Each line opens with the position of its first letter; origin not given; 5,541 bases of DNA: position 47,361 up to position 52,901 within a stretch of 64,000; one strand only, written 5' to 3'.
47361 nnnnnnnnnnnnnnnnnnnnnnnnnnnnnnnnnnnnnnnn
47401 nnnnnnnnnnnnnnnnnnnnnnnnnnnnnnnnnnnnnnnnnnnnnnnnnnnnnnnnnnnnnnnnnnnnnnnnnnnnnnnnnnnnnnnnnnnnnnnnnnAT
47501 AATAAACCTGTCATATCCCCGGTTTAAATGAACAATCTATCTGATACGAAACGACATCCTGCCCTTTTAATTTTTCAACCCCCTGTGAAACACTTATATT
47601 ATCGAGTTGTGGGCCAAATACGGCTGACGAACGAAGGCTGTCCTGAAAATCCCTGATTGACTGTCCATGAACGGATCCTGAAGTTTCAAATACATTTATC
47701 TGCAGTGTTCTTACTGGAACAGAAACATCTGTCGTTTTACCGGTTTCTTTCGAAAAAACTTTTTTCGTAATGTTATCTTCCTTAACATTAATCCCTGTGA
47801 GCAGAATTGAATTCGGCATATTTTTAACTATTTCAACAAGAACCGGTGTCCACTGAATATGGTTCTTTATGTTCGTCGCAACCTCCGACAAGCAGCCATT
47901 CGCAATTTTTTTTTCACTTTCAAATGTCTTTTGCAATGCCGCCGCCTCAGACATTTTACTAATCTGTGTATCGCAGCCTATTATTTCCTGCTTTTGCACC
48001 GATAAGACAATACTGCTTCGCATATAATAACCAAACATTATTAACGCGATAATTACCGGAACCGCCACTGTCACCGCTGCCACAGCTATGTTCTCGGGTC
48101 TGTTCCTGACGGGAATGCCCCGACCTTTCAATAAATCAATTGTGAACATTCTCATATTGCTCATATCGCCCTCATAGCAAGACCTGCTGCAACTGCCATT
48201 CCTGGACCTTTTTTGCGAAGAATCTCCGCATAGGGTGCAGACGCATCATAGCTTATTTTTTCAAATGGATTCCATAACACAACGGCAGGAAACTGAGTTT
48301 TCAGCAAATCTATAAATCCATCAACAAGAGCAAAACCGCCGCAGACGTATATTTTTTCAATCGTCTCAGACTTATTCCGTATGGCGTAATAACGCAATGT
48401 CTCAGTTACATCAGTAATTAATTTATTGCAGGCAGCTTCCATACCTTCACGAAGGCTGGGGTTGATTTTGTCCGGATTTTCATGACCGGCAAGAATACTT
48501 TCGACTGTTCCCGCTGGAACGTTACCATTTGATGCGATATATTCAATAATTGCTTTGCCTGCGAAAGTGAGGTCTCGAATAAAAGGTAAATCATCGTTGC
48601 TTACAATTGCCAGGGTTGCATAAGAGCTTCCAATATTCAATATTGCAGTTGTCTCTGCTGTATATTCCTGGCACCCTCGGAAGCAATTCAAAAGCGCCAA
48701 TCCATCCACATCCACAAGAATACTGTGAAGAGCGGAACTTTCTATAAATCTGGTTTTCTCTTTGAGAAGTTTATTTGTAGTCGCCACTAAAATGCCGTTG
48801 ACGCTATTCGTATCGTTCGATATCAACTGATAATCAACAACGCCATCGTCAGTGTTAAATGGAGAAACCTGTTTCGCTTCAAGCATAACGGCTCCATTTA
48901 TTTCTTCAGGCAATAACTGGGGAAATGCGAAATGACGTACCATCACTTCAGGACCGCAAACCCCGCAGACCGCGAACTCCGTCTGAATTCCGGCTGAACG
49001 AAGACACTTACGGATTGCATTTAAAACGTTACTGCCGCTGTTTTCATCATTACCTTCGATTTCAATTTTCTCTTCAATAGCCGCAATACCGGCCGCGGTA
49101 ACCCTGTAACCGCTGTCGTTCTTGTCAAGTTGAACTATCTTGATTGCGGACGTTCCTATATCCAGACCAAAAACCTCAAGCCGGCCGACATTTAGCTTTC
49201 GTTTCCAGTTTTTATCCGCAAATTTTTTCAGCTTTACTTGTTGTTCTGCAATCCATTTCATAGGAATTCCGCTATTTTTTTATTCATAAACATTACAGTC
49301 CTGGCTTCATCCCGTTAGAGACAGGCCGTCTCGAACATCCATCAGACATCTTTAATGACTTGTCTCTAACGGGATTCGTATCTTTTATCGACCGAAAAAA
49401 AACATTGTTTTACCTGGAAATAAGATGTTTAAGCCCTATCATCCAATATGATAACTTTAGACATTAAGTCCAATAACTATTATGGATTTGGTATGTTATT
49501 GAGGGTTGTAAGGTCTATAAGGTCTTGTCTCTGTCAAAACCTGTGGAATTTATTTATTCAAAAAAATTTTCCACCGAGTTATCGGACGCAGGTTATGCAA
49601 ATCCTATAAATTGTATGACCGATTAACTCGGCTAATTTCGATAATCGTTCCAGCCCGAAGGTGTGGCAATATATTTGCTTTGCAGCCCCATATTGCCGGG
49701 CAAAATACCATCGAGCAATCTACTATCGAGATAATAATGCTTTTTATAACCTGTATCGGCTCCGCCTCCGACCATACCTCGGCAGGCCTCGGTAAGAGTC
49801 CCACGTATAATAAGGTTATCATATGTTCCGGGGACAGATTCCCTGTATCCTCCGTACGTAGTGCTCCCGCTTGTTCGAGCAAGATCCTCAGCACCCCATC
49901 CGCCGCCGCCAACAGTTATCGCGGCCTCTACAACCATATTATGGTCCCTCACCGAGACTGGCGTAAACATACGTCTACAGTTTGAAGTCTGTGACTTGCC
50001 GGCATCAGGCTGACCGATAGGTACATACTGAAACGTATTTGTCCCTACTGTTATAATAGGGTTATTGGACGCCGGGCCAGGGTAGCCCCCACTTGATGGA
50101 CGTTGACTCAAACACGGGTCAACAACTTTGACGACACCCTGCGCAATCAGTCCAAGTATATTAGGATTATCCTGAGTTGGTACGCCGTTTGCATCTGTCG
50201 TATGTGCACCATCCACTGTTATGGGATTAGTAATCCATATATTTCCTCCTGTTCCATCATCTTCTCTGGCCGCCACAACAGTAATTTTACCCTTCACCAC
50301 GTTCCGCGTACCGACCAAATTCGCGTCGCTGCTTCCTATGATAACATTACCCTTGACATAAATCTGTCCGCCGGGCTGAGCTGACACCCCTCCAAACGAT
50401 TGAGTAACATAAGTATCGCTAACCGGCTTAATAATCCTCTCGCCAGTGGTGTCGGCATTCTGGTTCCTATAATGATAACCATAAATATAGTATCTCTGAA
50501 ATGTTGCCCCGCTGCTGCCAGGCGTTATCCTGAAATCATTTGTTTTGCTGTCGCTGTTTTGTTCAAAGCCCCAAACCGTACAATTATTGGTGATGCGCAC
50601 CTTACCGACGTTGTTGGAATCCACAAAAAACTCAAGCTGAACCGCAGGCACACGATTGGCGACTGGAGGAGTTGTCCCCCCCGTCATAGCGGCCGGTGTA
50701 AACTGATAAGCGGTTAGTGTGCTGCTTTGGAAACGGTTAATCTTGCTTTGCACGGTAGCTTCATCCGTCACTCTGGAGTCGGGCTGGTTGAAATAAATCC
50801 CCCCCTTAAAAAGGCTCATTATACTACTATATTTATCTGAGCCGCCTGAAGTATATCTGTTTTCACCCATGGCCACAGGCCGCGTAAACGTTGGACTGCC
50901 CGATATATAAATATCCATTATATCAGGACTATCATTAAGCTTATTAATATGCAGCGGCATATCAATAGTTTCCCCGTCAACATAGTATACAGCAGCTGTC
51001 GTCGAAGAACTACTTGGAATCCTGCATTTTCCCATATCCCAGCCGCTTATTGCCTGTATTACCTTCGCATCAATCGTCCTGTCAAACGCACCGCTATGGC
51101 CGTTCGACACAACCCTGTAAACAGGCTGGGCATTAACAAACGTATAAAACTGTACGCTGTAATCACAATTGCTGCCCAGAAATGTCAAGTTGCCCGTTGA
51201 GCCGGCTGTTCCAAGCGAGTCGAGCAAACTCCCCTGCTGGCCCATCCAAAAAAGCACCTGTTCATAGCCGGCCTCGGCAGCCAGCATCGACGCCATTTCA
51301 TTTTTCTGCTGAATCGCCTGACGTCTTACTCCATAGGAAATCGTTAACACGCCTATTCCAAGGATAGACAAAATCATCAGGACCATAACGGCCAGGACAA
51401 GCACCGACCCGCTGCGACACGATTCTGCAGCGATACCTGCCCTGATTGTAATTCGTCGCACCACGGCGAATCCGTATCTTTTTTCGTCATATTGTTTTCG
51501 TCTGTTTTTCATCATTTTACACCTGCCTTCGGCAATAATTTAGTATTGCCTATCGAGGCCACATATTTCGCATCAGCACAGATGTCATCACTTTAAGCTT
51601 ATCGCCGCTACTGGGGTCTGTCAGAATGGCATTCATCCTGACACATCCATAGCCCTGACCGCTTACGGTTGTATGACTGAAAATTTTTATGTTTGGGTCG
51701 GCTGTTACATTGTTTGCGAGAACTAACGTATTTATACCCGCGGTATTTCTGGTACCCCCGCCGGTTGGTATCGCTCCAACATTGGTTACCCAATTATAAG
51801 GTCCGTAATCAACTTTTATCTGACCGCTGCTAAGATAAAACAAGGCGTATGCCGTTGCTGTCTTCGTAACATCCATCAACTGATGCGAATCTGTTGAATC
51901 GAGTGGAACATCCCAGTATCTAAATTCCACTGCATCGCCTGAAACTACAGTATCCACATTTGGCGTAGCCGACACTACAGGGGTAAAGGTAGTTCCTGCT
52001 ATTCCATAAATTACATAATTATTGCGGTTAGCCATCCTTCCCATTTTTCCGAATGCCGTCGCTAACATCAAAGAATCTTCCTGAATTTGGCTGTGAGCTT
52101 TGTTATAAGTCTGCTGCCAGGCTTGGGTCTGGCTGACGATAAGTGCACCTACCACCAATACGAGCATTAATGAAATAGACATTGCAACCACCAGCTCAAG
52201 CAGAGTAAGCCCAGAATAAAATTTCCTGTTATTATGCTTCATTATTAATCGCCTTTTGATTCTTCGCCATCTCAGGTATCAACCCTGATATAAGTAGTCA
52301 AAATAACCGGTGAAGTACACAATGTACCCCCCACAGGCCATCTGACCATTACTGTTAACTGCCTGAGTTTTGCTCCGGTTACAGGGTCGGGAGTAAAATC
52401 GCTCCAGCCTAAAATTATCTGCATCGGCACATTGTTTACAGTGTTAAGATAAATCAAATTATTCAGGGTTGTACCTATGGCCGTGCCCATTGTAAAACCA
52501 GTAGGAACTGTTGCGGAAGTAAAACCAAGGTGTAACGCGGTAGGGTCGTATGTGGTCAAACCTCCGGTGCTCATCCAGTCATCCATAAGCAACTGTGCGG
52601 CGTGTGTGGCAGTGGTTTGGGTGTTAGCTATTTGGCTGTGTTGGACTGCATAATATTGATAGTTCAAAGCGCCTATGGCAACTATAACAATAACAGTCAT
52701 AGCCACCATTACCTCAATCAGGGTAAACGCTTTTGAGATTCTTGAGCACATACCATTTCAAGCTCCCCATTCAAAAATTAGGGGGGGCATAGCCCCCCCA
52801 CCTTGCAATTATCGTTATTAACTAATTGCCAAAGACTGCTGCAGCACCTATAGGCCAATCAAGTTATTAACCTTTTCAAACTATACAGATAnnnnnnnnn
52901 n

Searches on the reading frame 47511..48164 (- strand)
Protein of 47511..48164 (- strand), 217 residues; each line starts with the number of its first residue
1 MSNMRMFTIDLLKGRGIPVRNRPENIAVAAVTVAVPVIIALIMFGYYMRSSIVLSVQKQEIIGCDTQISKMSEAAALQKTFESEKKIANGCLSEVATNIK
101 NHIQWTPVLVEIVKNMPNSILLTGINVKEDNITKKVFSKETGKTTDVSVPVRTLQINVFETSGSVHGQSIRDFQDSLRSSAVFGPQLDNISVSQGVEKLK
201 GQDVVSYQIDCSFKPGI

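Call 3: search_protein_families(library=pfam, proteins=[window:47511-48164:-], max_evalue=0.01)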
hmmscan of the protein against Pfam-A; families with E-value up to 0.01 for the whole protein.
window:47511-48164:- (217 aa): 1 family
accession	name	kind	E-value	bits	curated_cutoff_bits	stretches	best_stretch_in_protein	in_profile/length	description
PF05137.18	PilN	-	0.0036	17.8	22.8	0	108-212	2-77/78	Fimbrial assembly protein (PilN)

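Call 4: search_protein_families(library=ncbifam, proteins=[window:47511-48164:-], max_evalue=0.01)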
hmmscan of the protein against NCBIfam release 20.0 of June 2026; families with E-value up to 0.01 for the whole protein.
window:47511-48164:- (217 aa): 0 families

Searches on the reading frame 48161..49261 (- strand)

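Call 3: search_protein_families(library=pfam, proteins=[window:48161-49261:-], max_evalue=0.01)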
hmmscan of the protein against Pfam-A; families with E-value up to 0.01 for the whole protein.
window:48161-49261:- (366 aa): 1 family
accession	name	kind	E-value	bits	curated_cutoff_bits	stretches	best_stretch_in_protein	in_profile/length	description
PF11104.14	PilM_2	-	1.7e-42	146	27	1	32-365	1-339/340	Type IV pilus assembly protein PilM;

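Call 4: search_protein_families(library=ncbifam, proteins=[window:48161-49261:-], max_evalue=0.01)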
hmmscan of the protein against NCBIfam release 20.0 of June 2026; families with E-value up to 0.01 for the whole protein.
window:48161-49261:- (366 aa): 4 families
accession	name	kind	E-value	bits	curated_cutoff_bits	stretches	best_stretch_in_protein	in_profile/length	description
TIGR01175.1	pilM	subfamily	1.4e-35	122.9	133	1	30-365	5-347/348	type IV pilus assembly protein PilM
NF045709.1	Amuc_1101_fam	equivalog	2e-26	93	650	1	77-366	52-350/608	Amuc_1101 family PilM-like pilus complex protein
NF011660.0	PRK15080.1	equivalog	0.003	16.8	182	0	204-326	142-253/277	ethanolamine utilization protein EutJ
TIGR02529.1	EutJ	subfamily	0.005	16.3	152.1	0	203-328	108-221/239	ethanolamine utilization protein EutJ family protein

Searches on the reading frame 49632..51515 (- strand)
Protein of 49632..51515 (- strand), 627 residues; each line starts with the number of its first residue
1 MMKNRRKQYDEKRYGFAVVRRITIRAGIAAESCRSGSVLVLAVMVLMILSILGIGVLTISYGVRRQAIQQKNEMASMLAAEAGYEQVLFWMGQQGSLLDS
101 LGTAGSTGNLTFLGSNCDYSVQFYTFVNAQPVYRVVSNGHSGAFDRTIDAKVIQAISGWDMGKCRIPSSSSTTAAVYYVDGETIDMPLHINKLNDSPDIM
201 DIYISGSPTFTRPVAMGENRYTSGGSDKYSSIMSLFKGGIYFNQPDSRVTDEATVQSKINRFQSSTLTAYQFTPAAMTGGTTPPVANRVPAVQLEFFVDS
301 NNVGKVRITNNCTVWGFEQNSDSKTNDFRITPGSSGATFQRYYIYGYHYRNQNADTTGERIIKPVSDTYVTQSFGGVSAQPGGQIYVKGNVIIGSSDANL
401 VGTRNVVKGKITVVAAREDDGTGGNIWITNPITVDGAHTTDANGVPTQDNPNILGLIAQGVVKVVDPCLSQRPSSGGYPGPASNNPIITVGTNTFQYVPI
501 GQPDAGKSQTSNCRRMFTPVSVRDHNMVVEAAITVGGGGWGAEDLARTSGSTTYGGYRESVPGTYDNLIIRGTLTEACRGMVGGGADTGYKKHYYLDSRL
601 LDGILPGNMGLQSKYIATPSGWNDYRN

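Call 3: search_protein_families(library=pfam, proteins=[window:49632-51515:-], max_evalue=0.01)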
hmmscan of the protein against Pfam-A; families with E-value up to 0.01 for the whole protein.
window:49632-51515:- (627 aa): 1 family
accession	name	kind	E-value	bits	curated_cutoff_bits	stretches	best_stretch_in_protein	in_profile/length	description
PF14341.11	PilX_N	-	0.0088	16.4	25.5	0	35-85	1-51/51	PilX N-terminal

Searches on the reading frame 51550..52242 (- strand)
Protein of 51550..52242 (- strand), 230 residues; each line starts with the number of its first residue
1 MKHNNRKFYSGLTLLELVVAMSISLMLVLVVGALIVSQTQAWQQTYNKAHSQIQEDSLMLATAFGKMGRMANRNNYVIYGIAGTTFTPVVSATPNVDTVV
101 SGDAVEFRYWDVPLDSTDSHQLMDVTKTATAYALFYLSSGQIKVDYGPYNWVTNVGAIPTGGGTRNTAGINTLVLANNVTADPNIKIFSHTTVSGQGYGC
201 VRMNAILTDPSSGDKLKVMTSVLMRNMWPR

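Call 41: search_protein_families(library=pfam, proteins=[window:51550-52242:-], max_evalue=0.001)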
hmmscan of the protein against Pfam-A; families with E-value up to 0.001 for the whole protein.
window:51550-52242:- (230 aa): 1 family
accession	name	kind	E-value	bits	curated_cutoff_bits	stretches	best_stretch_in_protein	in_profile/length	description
PF07963.17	N_methyl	-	0.00074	19.4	21.2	0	9-31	4-26/27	Prokaryotic N-terminal methylation motif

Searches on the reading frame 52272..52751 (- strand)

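Call 41: search_protein_families(library=pfam, proteins=[window:52272-52751:-], max_evalue=0.001)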
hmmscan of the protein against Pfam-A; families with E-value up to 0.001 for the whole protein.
window:52272-52751:- (159 aa): 1 family
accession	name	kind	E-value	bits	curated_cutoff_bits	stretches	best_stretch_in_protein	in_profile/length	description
PF07963.17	N_methyl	-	9.6e-07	28.6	21.2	1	6-29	4-27/27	Prokaryotic N-terminal methylation motif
